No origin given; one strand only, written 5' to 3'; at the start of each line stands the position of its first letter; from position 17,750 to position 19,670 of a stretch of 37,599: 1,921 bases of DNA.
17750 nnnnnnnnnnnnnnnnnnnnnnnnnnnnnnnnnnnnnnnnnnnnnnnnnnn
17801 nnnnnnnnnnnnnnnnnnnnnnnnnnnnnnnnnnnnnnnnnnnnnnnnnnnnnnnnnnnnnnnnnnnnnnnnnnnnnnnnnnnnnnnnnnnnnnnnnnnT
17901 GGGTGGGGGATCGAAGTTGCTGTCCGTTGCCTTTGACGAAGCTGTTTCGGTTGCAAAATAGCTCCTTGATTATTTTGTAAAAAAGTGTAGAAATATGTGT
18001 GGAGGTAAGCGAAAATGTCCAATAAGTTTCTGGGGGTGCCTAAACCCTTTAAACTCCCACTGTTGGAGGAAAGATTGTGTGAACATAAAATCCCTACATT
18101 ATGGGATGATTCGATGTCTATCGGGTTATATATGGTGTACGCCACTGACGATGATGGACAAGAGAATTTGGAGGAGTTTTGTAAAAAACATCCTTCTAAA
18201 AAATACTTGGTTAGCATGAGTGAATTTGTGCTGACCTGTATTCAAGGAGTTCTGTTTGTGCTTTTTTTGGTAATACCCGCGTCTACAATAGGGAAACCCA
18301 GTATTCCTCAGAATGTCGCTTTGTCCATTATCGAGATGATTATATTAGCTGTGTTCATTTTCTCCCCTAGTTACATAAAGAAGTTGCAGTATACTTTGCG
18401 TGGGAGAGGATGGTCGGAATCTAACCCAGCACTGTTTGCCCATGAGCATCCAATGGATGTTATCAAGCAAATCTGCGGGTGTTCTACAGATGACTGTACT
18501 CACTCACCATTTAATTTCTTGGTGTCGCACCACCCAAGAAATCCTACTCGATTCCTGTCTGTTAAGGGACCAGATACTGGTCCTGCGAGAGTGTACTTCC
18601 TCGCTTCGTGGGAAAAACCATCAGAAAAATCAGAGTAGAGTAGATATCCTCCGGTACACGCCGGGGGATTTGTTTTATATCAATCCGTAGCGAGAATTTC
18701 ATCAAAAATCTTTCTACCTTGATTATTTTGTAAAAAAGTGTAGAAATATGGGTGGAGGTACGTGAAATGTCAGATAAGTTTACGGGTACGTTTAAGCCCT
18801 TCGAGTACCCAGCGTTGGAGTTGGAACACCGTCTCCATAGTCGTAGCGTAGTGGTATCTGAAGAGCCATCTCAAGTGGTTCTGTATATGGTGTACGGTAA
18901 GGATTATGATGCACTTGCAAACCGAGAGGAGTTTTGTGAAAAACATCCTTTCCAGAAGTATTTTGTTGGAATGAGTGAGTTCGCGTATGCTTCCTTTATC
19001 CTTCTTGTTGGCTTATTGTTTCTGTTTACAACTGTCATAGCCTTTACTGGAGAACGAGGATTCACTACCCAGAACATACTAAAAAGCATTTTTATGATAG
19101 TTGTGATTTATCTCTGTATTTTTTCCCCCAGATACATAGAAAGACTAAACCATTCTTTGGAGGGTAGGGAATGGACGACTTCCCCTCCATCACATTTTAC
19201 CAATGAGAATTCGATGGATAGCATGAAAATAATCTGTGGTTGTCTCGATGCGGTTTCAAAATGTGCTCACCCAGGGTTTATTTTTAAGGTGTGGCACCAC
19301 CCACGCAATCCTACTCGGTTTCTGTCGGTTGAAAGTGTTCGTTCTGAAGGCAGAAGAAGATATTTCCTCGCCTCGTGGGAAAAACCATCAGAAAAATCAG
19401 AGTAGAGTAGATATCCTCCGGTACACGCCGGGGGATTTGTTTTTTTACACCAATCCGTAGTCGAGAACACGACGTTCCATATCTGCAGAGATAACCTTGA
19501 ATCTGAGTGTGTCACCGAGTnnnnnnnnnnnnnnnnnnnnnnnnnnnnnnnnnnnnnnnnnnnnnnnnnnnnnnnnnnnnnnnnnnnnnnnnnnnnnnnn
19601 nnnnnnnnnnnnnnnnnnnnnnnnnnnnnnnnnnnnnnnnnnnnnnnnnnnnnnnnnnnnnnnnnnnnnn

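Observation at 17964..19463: Tandemly duplicated small membrane-protein cassette: the flanks are nucleotide-identical but the interiors have diverged in a mosaic pattern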

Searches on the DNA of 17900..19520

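Call 62: search_rna_families(source=window, start=17900, end=19520, threshold=evalue, max_evalue=1)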
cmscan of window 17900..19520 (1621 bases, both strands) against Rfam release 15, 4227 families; matches with E-value up to 1: 3.
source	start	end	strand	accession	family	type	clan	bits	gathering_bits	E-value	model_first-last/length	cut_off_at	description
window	18602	18690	+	RF02621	BSnc120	Gene; sRNA;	-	21.1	114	0.1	1-88/88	no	Brucella sRNA 120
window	17996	18063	+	RF03378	mir-7398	Gene; miRNA;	-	20.8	44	0.49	1-60/60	no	mir-7398 microRNA precursor family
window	19407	19520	-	RF00534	SgrS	Gene; antisense;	-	14.2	37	0.37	126-232/232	5'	SgrS RNA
